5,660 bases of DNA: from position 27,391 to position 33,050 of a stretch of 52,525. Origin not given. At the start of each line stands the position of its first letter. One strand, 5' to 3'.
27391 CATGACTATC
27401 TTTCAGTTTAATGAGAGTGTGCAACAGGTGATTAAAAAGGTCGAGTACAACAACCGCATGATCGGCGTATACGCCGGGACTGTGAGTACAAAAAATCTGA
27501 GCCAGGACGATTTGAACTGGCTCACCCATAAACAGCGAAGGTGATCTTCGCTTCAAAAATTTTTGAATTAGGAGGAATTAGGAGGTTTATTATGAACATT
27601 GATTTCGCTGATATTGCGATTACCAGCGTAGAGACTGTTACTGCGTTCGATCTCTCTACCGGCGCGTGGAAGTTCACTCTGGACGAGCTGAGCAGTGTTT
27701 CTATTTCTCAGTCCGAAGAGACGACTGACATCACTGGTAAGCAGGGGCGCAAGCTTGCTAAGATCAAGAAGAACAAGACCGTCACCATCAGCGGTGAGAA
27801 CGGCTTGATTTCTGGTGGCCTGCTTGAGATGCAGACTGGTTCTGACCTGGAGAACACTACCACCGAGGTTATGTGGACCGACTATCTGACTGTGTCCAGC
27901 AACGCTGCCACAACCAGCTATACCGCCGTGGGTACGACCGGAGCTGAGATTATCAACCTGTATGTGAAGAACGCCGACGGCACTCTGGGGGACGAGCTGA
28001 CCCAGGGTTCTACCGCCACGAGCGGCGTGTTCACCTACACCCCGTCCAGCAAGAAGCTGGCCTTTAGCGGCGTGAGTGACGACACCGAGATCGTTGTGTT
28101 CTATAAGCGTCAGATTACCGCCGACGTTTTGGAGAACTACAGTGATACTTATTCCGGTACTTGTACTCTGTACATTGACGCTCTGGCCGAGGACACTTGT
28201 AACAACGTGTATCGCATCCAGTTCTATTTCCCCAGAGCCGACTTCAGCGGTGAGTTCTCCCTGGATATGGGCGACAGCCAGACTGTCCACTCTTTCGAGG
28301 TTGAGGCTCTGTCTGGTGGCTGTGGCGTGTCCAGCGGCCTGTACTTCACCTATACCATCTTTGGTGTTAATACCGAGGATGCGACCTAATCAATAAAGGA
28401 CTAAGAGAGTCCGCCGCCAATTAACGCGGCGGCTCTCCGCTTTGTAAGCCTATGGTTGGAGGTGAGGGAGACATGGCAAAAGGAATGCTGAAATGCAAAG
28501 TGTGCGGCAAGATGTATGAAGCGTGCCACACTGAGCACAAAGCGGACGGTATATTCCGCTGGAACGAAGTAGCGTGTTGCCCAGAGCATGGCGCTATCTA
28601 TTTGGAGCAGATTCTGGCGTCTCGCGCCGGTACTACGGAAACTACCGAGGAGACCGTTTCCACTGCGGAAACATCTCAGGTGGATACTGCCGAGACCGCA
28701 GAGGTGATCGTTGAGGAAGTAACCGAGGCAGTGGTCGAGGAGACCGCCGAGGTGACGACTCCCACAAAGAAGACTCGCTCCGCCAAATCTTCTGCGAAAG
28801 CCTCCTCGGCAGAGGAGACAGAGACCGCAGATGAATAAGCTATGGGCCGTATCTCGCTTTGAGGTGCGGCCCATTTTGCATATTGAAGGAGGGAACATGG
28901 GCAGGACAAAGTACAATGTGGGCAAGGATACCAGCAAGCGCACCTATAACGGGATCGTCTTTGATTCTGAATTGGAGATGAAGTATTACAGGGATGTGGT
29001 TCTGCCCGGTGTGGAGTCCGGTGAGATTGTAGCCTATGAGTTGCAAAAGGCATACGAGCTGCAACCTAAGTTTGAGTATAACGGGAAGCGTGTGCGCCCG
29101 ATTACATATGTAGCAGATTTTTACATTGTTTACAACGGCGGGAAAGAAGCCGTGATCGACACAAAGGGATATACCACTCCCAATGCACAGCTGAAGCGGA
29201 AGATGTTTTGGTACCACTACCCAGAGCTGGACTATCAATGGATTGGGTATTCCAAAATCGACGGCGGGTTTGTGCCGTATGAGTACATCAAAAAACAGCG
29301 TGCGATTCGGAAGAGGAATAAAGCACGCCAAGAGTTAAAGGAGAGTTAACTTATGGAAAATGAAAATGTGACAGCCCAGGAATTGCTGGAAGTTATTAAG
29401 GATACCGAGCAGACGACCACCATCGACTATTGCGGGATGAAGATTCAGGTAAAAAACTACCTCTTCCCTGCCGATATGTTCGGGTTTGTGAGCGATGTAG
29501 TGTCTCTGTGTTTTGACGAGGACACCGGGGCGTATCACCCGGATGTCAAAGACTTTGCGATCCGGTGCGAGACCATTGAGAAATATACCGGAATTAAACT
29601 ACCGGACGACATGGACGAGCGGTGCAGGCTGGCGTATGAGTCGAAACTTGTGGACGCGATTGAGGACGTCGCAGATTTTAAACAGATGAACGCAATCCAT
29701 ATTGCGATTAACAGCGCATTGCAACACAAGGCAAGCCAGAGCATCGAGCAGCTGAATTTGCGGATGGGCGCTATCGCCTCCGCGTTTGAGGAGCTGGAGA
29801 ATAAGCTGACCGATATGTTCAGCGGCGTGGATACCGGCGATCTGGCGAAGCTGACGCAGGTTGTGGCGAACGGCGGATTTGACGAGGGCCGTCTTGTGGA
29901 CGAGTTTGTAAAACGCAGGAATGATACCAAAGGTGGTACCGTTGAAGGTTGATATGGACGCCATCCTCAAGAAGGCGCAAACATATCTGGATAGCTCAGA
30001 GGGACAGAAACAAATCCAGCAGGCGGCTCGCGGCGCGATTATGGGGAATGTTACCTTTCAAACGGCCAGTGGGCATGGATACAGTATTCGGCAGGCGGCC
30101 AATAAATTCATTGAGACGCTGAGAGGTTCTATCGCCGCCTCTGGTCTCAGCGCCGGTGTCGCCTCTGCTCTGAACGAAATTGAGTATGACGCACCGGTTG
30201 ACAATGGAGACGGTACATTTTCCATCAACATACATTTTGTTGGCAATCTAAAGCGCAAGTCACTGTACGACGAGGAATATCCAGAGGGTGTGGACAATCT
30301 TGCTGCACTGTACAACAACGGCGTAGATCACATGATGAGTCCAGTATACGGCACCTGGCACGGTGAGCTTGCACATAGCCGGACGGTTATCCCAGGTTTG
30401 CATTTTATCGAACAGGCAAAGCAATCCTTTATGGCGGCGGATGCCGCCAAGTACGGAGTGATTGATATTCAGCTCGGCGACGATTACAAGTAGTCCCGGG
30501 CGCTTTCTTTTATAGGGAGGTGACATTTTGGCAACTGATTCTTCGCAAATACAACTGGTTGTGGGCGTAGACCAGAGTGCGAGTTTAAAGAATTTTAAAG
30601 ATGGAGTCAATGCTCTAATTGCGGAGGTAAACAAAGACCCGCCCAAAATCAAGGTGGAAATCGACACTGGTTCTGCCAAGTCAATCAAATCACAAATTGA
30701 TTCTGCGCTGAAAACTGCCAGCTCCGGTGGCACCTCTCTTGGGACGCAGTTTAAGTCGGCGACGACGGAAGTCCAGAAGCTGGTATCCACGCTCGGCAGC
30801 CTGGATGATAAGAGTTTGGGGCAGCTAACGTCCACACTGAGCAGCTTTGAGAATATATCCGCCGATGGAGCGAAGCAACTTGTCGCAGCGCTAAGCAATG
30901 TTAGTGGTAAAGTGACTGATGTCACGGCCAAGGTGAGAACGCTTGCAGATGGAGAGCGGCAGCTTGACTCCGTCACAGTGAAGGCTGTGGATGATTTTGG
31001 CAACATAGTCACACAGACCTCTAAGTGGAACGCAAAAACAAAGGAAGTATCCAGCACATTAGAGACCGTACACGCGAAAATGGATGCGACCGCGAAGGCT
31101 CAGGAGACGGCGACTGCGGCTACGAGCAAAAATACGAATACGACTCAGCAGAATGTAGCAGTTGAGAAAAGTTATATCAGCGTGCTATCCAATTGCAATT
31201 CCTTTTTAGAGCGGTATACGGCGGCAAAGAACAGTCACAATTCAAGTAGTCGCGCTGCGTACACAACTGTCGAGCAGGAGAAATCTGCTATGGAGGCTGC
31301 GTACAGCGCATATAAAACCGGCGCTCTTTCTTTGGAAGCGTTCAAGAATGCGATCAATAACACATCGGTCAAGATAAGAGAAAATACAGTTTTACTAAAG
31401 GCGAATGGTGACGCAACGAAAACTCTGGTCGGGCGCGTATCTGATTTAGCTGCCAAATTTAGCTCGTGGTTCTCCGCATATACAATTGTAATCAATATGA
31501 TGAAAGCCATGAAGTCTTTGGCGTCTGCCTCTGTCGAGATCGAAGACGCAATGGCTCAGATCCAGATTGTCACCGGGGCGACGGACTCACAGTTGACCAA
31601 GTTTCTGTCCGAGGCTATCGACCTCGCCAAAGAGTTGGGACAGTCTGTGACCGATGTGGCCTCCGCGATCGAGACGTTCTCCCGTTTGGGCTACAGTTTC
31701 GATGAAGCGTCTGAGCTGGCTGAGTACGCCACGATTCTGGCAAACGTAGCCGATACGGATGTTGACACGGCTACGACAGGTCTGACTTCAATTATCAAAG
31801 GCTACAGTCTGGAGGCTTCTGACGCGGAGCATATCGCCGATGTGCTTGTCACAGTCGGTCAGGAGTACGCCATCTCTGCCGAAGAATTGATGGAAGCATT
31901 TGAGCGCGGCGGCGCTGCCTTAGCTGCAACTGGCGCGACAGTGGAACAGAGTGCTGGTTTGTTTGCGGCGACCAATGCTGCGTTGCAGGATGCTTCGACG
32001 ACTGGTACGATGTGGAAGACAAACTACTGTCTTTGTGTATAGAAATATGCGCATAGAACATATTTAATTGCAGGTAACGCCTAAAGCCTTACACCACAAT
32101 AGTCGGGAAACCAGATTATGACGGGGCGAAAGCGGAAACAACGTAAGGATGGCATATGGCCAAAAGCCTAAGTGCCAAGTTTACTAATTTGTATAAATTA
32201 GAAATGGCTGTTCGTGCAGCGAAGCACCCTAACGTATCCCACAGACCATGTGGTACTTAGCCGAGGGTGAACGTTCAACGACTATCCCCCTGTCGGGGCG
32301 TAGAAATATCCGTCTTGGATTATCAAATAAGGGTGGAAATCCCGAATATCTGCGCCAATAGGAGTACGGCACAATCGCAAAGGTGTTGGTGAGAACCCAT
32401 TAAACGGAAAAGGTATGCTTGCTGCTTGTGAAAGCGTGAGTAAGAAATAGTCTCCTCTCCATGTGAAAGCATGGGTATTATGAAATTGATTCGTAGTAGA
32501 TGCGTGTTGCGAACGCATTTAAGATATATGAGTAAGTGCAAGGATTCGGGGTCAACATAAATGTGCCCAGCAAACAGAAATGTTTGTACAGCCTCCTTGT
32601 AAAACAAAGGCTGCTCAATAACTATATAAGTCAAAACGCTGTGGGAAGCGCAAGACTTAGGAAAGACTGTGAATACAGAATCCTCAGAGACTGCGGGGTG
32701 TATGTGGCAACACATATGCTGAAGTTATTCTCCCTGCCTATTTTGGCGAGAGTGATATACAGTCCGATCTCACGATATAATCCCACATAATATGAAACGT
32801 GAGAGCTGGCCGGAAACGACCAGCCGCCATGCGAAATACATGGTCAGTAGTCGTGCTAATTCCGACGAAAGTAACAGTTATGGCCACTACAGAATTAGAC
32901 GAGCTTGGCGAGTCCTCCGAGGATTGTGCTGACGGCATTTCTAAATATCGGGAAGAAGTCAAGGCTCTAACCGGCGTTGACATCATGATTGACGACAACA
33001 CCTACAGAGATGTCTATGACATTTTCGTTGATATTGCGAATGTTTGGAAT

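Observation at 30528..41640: Tape-measure gene is a five-exon mosaic interrupted by four group I introns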

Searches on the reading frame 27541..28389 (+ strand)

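Call 47: search_protein_families(library=phrogs, proteins=[window:27541-28389:+], max_evalue=0.00001)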
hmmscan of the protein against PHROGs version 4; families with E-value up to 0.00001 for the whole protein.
window:27541-28389:+ (282 aa): 1 family
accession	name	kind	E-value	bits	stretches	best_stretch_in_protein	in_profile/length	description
phrog_2729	-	head and packaging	5.7e-25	89.1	1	27-257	7-232/252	virion structural protein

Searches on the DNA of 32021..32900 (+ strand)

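Call 15: search_rna_families(source=window, start=32520, end=32900, threshold=evalue, max_evalue=10, show_alignments=4)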
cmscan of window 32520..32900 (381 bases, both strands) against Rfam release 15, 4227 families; matches with E-value up to 10: 3.
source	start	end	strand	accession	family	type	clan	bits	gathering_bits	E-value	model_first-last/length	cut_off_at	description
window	32581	32798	+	RF01807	GIR1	Gene; ribozyme;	-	15.5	100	0.22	1-201/201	no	GIR1 branching ribozyme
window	32566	32717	+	RF02195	TP53TG1_1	Gene; lncRNA;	-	12.4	40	4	1-153/153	no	TP53 target 1 conserved region 1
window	32627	32692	+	RF00028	Intron_gpI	Intron;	-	9.2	50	9.9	60-147/253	no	Group I catalytic intron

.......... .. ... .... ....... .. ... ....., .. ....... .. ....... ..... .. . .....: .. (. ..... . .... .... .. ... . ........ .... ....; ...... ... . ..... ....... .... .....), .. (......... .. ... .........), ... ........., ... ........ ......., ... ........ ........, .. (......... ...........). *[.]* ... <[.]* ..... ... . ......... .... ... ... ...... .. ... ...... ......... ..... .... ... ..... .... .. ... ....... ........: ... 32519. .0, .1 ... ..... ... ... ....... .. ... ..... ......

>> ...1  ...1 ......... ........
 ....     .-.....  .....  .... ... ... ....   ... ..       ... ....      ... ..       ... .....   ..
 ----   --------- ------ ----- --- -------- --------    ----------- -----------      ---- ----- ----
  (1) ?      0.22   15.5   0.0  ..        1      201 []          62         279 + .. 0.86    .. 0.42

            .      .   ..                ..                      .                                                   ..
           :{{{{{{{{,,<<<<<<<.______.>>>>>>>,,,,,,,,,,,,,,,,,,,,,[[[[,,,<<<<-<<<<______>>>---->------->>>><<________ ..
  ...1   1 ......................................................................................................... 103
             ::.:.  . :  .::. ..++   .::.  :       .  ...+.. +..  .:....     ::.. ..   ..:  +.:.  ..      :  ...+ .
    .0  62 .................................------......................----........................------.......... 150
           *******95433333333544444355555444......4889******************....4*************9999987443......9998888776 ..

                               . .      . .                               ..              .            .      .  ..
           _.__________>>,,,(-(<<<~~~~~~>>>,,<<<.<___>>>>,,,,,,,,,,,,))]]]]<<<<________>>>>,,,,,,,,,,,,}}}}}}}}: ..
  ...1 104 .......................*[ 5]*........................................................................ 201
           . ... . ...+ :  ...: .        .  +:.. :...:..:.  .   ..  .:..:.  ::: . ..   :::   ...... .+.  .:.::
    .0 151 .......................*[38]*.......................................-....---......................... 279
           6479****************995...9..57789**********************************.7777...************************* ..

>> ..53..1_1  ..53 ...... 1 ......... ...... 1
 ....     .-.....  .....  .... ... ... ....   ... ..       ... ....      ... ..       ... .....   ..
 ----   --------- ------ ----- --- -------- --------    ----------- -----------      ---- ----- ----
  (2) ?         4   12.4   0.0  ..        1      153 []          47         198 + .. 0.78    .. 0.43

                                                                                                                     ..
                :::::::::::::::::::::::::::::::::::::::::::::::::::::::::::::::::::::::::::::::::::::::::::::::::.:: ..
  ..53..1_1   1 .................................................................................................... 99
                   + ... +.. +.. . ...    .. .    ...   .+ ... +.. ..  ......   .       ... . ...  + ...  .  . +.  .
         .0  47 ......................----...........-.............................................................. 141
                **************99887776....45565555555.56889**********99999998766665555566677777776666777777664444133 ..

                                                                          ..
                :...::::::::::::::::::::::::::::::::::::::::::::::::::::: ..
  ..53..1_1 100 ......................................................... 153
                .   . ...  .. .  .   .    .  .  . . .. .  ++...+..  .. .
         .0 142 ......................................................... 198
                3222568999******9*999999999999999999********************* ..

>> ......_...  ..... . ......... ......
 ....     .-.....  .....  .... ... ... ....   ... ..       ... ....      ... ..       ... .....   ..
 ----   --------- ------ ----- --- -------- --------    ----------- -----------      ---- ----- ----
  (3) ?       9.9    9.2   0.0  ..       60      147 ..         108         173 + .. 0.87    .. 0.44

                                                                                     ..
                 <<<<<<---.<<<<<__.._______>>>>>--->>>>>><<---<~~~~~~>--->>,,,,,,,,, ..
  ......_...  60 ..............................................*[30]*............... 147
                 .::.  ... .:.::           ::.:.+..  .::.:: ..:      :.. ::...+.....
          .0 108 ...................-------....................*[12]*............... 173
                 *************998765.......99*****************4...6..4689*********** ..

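Call 73: search_dna_similar(query=window:32553-32882:+, collection=phages, mode=distant, max_evalue=0.001, max_rows=25)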
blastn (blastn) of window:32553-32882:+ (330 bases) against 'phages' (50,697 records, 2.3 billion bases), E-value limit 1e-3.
Records with a match: 2; places in all: 2; records where one place covers at least 80% of the query: 0.
Best place of each record, by identity: 60-80% 2.
By first word of the organism name: Thomasclavelia 2.
By host as written in the record: Thomasclavelia ramosa YY17 2.
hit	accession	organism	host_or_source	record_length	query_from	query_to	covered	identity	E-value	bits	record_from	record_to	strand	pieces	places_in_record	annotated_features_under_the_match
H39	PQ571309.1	Thomasclavelia phage TR-TP1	Thomasclavelia ramosa YY17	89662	120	229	33%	73.6%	4e-6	58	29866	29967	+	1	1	HNH endonuclease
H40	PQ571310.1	Thomasclavelia phage TR-TP2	Thomasclavelia ramosa YY17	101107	120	229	33%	73.6%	4e-6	58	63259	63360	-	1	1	HNH endonuclease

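Call 74: search_dna_similar(query=window:32021-32530:+, collection=phages, mode=distant, max_evalue=0.001, max_rows=25)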
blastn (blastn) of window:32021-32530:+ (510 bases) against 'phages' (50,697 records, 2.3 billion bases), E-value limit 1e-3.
Records with a match: 10; places in all: 17; records where one place covers at least 80% of the query: 1.
Best place of each record, by identity: 80-90% 7; 60-80% 3.
By first word of the organism name: Bacillus 7; Clostridium 2; Bacteriophage 1.
By host as written in the record: Bacillus subtilis 4; Clostridium botulinum type C strain C-Stockholm 2; Bacillus subtilis subsp. subtilis 168 2; - 1; Bacillus sp 1.
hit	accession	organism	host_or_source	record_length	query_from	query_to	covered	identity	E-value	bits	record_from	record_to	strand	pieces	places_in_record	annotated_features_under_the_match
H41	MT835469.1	Bacteriophage sp.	human fecal samples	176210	8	452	87%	68.9%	2e-30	139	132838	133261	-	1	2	record has no annotation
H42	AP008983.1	Clostridium phage c-st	Clostridium botulinum type C strain ...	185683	44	136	18%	75.8%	2e-5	56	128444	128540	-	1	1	none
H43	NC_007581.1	Clostridium phage c-st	Clostridium botulinum type C strain ...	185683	44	136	18%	75.8%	2e-5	56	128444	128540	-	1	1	none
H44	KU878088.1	Bacillus phage AR9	Bacillus subtilis subsp. subtilis 168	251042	336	393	11%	81.0%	3e-4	53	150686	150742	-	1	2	DNA-directed RNA polymerase beta subunit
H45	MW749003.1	Bacillus phage vB_BspM_Internexus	Bacillus sp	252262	336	393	11%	81.0%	3e-4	53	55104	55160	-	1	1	none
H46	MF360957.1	Bacillus phage PBS1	Bacillus subtilis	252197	336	393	11%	81.0%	3e-4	53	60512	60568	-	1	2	none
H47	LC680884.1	Bacillus phage PBS1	Bacillus subtilis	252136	336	393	11%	81.0%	3e-4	53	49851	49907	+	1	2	none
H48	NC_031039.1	Bacillus phage AR9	Bacillus subtilis subsp. subtilis 168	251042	336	393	11%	81.0%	3e-4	53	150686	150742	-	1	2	RNA polymerase beta subunit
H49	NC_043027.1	Bacillus phage PBS1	Bacillus subtilis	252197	336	393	11%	81.0%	3e-4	53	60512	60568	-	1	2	none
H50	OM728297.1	Bacillus phage vB_BsuM-Goe21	Bacillus subtilis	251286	336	393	11%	81.0%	3e-4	53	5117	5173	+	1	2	hypothetical protein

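Call 75: get_annotated_region(hit=H39, flank=6000)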
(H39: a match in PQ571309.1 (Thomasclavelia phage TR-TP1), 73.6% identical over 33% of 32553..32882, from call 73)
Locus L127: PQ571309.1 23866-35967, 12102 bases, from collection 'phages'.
description: Thomasclavelia phage TR-TP1, complete genome.
organism: Thomasclavelia phage TR-TP1 (NCBI taxid 3385257)
taxonomy: Viruses
host: Thomasclavelia ramosa YY17; source: human fecal sample; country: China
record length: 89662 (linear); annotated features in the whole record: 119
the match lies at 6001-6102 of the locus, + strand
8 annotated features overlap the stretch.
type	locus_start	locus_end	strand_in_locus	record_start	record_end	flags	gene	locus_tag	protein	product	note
CDS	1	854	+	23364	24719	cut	-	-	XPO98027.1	tail length tape measure protein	TR-TP1_gp27; TR-TP1_gp27; Annot2=(structure alignment-afuniprot50) AF-A0A417GRP4-F1-model_v4 Phage tail tape measure ...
CDS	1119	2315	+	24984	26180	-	-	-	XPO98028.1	HNH endonuclease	TR-TP1_gp28; TR-TP1_gp28; Annot2=(structure alignment-afuniprot50) AF-A0A4R1ASL1-F1-model_v4 DUF2726 domain-containing ...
CDS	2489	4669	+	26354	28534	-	-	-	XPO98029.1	tail length tape measure protein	TR-TP1_gp29; TR-TP1_gp29; None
CDS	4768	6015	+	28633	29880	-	-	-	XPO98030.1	HNH endonuclease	TR-TP1_gp30; TR-TP1_gp30; Annot2=(structure alignment-afuniprot50) AF-A0A4R1ASL1-F1-model_v4 DUF2726 domain-containing ...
CDS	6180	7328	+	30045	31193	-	-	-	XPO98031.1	hypothetical protein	TR-TP1_gp31; TR-TP1_gp31; None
CDS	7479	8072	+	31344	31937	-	-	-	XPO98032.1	hypothetical protein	TR-TP1_gp32; TR-TP1_gp32; None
CDS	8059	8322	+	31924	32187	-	-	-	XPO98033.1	hypothetical protein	TR-TP1_gp33; TR-TP1_gp33; None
CDS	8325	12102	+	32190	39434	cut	-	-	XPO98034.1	tail fiber protein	TR-TP1_gp34; TR-TP1_gp34; None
